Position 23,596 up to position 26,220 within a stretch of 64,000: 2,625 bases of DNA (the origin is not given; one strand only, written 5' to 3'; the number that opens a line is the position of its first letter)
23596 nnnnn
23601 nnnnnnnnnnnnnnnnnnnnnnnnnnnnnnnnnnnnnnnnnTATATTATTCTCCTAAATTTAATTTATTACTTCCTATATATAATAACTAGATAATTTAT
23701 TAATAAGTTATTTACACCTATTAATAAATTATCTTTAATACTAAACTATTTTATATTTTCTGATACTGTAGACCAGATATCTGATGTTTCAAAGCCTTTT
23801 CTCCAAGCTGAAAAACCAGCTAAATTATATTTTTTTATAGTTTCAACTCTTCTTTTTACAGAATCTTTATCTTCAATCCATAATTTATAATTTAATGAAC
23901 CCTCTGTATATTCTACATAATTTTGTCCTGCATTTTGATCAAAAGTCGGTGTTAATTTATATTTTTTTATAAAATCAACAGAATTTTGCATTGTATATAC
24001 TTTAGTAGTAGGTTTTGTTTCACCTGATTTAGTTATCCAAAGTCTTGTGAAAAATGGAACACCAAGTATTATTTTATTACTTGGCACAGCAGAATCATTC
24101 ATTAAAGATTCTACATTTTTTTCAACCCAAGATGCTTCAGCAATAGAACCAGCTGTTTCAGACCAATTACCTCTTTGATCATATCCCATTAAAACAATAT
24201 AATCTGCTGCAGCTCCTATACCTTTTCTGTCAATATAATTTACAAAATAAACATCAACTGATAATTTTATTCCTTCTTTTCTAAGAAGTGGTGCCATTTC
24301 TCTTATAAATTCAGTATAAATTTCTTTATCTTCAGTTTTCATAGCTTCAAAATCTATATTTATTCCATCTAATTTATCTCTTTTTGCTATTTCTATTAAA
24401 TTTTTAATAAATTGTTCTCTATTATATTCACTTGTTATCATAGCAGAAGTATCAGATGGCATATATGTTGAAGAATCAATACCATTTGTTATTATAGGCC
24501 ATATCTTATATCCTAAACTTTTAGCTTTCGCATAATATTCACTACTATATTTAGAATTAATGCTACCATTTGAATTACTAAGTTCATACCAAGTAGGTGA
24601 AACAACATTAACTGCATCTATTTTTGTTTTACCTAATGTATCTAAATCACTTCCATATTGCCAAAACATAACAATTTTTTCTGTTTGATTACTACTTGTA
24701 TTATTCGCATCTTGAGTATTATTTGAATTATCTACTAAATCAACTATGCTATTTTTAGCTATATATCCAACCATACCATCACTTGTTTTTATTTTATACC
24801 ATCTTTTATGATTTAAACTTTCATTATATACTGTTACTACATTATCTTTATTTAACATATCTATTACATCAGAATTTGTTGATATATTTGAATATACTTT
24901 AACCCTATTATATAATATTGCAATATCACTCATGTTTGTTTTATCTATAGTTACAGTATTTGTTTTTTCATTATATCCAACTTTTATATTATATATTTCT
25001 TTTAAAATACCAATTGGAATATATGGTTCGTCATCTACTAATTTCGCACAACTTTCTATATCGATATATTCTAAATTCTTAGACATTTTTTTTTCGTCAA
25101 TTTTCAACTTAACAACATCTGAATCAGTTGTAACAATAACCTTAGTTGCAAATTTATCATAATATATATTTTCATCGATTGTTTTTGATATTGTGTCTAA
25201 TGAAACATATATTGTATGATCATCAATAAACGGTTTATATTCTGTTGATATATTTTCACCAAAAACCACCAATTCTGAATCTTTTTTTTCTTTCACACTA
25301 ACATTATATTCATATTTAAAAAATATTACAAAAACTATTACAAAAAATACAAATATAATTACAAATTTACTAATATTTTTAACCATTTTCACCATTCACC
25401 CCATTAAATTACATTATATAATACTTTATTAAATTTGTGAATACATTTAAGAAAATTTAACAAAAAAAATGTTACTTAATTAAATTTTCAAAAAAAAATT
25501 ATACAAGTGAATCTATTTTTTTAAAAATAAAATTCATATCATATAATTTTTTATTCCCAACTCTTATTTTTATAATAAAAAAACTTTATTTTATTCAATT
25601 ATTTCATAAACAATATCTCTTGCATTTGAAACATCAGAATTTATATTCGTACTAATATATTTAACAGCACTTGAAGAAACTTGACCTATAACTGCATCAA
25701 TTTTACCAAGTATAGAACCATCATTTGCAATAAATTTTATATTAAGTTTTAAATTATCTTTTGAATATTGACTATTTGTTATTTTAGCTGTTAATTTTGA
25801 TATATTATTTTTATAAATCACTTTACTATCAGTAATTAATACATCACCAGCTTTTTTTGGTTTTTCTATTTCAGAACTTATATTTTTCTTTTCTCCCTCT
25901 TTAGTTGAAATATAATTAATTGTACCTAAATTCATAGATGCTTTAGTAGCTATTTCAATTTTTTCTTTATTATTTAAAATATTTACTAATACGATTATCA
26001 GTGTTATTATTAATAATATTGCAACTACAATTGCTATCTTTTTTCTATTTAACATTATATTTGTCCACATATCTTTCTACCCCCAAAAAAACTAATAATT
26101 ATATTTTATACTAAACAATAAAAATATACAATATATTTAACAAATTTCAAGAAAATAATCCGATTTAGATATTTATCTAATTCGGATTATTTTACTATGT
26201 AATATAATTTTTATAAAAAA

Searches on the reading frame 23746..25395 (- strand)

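Call 9: search_protein_families(library=pfam, proteins=[window:23746-25395:-])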
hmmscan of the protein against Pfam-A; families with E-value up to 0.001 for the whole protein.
window:23746-25395:- (549 aa): 3 families
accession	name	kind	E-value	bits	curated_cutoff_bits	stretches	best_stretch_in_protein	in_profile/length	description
PF00704.34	Glyco_hydro_18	-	1e-27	98.1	29.6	1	290-532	59-313/317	Glycosyl hydrolases family 18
PF07833.16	Cu_amine_oxidN1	-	3e-17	63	24.2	1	44-150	2-108/108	Copper amine oxidase N-terminal domain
PF08239.17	SH3_3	-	1.5e-07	31.9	27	1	164-215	2-51/54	Bacterial SH3 domain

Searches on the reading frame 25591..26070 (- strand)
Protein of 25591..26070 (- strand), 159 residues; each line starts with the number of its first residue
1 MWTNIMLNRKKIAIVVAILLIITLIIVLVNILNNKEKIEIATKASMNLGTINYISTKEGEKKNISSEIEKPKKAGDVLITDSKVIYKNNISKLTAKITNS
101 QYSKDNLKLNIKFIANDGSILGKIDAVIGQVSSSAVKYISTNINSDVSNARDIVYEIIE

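Call 9: search_protein_families(library=pfam, proteins=[window:25591-26070:-])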
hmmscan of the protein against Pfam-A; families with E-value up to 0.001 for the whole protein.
window:25591-26070:- (159 aa): 0 families

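Call 55: search_protein_families(library=ncbifam, proteins=[window:25591-26070:-], max_evalue=0.00001)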
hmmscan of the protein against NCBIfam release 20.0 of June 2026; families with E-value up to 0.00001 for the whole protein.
window:25591-26070:- (159 aa): 0 families

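Call 69: find_homologous_proteins(query=window:25591-26070:-, max_evalue=0.00001)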
Query window:25591-26070:- (159 aa): 4 proteins with E <= 0.00001 among 105 candidates.
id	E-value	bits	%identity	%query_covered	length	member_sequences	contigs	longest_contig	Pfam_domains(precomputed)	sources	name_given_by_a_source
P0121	3.3e-86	304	99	100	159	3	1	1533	-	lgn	-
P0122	1.2e-73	264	86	97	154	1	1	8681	-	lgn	-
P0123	9.4e-72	257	84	97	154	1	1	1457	-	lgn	-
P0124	1.3e-70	254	81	100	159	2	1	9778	-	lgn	-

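Call 70: find_encoding_contigs(protein=P0124, flank=8000, max_places=3)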
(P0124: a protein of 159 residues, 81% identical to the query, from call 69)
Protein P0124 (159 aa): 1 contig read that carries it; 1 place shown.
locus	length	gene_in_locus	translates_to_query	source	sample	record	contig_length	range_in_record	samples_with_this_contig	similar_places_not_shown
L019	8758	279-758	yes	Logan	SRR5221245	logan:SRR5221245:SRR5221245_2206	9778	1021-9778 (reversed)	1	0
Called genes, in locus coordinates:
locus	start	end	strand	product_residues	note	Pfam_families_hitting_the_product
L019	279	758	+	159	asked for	-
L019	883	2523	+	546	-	PF07833:Cu_amine_oxidN1, PF08239:SH3_3 (weak), PF00704:Glyco_hydro_18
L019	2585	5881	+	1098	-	PF08455:SNF2_assoc, PF00176:SNF2-rel_dom, PF00270:DEAD, PF04851:ResIII, PF00271:Helicase_C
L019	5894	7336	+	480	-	PF00107:ADH_zinc_N (faint), PF08245:Mur_ligase_M, PF02875:Mur_ligase_C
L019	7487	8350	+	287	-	-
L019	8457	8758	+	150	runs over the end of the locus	-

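Call 71: find_encoding_contigs(protein=P0123, flank=8000, max_places=3)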
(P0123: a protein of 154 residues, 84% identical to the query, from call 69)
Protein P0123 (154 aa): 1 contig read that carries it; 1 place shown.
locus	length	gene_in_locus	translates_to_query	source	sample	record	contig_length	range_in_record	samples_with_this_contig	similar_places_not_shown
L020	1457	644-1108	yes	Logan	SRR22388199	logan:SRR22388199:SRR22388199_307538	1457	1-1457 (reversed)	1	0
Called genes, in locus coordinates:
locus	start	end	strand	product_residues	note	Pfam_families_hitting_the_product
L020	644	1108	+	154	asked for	-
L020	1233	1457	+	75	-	?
